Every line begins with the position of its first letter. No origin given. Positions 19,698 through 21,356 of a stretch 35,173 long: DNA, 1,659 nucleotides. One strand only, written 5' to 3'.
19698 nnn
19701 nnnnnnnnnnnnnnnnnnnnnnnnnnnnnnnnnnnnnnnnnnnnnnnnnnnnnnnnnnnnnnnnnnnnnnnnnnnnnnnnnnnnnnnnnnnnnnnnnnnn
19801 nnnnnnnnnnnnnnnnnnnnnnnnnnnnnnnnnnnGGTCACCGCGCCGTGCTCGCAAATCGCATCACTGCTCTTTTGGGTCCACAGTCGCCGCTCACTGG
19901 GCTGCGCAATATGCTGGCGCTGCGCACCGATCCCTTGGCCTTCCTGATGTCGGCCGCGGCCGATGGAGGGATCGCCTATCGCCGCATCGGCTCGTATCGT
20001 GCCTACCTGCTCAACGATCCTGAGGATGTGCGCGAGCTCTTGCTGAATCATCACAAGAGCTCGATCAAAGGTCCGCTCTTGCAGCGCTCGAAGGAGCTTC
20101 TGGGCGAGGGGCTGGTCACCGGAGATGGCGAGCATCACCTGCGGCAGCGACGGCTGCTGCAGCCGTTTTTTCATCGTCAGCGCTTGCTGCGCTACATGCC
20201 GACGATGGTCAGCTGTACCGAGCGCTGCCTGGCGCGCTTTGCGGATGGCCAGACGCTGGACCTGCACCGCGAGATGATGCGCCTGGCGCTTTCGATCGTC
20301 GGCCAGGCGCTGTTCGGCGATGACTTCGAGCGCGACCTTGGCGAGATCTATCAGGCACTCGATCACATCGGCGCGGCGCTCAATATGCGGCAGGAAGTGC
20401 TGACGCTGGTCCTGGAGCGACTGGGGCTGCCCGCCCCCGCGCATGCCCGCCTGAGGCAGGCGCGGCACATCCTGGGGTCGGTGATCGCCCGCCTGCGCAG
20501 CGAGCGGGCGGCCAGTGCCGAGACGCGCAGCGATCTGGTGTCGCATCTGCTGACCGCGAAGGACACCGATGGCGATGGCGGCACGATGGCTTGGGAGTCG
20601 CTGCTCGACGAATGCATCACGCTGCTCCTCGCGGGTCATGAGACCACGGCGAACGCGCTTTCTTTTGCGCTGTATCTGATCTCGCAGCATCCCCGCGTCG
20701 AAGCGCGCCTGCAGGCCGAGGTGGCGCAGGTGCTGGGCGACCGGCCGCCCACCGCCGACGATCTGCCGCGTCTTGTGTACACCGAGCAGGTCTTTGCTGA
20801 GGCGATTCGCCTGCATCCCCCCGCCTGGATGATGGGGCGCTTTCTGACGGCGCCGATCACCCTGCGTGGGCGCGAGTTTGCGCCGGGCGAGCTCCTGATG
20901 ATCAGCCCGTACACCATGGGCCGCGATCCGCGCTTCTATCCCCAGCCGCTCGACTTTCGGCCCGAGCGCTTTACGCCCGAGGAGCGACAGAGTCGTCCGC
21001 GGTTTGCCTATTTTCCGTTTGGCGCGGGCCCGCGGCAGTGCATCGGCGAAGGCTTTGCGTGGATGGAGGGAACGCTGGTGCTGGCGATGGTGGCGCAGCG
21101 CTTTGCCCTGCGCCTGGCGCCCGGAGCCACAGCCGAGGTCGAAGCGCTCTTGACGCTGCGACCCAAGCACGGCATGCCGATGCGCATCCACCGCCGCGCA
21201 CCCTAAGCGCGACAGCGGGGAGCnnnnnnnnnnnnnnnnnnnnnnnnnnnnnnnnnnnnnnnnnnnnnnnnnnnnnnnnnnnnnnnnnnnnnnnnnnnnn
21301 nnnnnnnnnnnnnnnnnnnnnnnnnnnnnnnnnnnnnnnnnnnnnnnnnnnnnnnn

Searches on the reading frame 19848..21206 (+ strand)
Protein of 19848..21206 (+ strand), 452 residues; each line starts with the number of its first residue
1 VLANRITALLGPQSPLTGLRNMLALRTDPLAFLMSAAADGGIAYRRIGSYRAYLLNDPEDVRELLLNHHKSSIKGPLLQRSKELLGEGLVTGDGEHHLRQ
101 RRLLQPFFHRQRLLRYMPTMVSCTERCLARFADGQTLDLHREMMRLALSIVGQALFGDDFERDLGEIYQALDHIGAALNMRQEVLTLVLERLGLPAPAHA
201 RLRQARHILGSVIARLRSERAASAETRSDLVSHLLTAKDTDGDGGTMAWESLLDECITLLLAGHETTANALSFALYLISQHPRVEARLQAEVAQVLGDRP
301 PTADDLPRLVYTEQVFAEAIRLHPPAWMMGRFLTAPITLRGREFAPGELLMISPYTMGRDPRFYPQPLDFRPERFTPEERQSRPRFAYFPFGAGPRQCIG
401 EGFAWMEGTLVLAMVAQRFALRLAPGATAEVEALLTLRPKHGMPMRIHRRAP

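Call 22: search_protein_families(library=pfam, proteins=[window:19848-21206:+], max_evalue=0.001)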
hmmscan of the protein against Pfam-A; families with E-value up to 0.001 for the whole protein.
window:19848-21206:+ (452 aa): 1 family
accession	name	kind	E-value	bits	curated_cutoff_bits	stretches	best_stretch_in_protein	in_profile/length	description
PF00067.27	p450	-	2.1e-77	261.3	22.8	1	37-428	30-441/462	Cytochrome P450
